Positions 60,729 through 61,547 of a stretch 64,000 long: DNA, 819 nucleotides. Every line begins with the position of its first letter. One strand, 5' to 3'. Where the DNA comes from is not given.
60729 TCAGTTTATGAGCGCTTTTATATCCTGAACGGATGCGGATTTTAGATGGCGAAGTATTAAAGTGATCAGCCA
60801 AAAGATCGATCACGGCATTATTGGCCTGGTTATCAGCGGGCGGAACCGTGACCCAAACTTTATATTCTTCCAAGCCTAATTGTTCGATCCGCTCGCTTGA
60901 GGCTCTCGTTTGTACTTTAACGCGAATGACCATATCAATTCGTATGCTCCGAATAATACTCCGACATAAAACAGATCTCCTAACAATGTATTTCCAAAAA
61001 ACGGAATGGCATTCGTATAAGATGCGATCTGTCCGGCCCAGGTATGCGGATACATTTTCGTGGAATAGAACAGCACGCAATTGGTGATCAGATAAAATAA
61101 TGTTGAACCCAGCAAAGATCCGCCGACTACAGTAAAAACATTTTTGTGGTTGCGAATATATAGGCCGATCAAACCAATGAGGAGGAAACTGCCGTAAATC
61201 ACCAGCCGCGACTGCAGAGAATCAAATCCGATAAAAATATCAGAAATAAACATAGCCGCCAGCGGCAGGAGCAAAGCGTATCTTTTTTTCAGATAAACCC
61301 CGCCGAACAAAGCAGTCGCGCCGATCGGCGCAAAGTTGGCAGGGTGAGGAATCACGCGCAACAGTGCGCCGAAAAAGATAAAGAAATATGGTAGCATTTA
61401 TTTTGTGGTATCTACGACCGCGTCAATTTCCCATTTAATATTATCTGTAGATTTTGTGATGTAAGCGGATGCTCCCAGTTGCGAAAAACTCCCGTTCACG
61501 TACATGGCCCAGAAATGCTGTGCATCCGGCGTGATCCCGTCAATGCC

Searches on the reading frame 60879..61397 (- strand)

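Call 78: search_protein_families(library=pfam, proteins=[window:60879-61397:-], max_evalue=0.0001)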
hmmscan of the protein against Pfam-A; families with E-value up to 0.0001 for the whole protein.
window:60879-61397:- (173 aa): 1 family
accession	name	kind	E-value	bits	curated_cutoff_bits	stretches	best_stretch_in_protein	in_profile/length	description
PF20221.3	DUF6580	-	4.6e-49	167.2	27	1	4-156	11-156/162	Family of unknown function (DUF6580)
